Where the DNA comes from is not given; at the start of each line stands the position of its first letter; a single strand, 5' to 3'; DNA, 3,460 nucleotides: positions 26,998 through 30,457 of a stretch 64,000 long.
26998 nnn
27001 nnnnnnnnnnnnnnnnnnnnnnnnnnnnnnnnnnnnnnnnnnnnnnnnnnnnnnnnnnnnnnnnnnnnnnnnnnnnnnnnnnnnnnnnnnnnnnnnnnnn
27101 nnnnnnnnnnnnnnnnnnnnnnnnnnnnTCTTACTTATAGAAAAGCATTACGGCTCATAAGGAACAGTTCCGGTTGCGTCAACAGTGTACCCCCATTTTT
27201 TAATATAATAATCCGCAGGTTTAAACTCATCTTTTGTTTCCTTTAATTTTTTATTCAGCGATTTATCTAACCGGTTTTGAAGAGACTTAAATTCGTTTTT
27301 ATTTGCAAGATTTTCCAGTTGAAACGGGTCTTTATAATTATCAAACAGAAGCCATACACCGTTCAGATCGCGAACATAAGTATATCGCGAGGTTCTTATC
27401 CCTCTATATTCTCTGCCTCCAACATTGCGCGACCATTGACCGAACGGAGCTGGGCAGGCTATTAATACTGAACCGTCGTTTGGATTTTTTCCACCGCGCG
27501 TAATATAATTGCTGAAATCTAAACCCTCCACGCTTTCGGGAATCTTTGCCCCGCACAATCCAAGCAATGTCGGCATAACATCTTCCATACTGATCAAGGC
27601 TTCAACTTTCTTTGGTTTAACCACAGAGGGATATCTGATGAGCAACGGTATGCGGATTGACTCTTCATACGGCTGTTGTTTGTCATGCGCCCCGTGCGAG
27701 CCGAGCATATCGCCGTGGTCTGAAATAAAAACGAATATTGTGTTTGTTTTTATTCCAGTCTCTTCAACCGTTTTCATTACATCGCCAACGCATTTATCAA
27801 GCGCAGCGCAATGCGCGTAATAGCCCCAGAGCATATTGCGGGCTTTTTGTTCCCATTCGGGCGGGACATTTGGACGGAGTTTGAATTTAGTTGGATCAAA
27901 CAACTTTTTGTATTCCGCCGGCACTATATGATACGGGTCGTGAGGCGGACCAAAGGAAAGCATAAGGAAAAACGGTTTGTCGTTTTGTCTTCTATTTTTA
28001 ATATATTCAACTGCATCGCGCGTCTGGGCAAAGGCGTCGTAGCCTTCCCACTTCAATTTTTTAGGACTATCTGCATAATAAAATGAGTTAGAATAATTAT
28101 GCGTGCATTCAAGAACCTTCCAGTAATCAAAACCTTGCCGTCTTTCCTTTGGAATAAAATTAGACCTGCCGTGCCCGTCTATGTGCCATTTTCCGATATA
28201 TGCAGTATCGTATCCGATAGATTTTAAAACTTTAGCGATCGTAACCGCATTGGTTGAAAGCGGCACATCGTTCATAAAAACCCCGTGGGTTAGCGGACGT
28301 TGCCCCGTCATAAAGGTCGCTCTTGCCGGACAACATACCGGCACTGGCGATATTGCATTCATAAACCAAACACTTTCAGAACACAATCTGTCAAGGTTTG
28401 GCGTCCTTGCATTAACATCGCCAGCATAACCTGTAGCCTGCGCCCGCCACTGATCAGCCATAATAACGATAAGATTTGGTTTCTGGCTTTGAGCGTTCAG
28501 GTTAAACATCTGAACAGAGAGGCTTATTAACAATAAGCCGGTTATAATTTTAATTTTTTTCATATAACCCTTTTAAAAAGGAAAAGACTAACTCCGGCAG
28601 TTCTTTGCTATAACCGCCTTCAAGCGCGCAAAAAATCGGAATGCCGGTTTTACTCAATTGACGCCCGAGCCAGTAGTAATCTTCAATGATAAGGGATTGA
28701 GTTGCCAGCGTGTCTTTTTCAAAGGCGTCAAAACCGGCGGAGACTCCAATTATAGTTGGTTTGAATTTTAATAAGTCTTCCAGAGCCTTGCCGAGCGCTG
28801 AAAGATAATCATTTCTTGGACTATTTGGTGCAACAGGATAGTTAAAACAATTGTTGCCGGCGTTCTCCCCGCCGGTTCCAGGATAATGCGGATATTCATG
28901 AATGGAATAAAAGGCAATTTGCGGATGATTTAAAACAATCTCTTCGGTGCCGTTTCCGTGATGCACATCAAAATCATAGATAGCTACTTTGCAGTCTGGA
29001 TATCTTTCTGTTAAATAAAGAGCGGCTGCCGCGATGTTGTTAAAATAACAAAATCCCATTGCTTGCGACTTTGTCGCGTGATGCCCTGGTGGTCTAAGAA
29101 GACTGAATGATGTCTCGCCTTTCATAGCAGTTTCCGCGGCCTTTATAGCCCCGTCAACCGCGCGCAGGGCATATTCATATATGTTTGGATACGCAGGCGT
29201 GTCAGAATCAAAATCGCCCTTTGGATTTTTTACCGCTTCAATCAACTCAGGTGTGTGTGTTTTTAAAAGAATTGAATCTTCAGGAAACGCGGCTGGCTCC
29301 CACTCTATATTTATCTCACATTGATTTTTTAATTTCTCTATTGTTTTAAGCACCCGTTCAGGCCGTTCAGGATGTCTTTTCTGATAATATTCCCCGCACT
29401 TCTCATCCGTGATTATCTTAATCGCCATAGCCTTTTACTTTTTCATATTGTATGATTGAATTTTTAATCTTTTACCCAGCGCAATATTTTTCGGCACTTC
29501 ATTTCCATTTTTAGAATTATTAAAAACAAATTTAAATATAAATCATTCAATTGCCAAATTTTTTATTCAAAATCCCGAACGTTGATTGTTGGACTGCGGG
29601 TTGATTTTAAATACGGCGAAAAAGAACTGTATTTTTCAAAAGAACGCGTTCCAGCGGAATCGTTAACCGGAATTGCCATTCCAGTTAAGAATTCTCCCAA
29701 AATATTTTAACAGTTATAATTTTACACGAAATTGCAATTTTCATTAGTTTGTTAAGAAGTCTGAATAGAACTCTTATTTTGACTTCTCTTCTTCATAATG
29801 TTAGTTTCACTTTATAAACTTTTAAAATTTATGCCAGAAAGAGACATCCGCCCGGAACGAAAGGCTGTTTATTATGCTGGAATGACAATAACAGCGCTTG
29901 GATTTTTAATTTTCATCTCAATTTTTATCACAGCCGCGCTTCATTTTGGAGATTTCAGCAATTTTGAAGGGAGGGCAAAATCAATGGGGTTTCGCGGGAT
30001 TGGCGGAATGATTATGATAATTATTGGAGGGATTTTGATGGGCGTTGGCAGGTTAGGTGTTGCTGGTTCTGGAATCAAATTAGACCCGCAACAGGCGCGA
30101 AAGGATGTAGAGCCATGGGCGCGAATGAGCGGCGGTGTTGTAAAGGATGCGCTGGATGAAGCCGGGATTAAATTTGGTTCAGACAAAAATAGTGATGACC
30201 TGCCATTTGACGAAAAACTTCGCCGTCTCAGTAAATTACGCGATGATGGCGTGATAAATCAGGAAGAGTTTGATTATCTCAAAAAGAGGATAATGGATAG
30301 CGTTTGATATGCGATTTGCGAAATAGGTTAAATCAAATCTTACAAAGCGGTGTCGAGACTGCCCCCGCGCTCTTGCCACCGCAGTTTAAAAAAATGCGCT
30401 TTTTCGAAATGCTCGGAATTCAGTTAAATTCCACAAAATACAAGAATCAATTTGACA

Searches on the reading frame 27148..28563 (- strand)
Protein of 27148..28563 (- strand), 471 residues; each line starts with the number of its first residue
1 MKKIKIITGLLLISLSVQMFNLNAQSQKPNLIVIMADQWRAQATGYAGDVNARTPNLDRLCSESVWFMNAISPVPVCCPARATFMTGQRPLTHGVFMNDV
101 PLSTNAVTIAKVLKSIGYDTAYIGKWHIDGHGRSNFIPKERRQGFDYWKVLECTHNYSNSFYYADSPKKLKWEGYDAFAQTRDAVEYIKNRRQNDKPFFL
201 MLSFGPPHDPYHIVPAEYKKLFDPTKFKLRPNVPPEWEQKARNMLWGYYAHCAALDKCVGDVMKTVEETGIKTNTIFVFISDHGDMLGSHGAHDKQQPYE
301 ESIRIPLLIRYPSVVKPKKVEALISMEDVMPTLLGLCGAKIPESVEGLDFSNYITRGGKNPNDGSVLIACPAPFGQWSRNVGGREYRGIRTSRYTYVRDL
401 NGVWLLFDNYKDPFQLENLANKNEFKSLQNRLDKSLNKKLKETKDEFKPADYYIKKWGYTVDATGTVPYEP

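Call 8: search_protein_families(library=pfam, proteins=[window:27148-28563:-], max_evalue=0.001)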
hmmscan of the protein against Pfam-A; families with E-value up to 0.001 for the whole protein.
window:27148-28563:- (471 aa): 4 families
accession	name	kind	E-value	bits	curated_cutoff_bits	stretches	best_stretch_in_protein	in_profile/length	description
PF00884.28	Sulfatase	-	7.5e-57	193.4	25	1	29-338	1-300/301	Sulfatase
PF16347.10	SGSH_C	-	3.9e-21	76.3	29.3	1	288-439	1-151/154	N-sulphoglucosamine sulphohydrolase, C-terminal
PF01663.27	Phosphodiest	-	4.3e-15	56.6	23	1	31-284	1-220/342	Type I phosphodiesterase / nucleotide pyrophosphatase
PF02995.22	DUF229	-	0.00015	21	25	1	248-322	306-378/496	Protein of unknown function (DUF229)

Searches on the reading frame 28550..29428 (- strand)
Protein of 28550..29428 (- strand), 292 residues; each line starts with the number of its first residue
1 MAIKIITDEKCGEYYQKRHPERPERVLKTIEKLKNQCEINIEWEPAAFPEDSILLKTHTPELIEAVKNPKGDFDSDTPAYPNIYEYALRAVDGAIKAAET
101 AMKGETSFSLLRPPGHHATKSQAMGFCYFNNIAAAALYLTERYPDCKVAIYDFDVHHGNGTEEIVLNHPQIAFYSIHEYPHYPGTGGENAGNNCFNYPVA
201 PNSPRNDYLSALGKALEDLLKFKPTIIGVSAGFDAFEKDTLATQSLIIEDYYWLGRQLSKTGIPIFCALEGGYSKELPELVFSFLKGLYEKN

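Call 56: search_protein_families(library=pfam, proteins=[window:28550-29428:-], max_evalue=0.00001)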
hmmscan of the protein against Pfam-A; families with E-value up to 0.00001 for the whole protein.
window:28550-29428:- (292 aa): 1 family
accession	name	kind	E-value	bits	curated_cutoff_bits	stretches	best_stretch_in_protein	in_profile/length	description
PF00850.24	Hist_deacetyl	-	2.5e-64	217.9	27.9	1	19-276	1-285/298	Histone deacetylase domain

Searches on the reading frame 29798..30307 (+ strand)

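Call 8: search_protein_families(library=pfam, proteins=[window:29798-30307:+], max_evalue=0.001)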
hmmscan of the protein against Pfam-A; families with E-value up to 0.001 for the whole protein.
window:29798-30307:+ (169 aa): 1 family
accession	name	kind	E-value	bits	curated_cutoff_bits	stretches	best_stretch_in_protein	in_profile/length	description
PF09851.14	SHOCT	-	9.1e-06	25.7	27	1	139-165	1-27/28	Short C-terminal domain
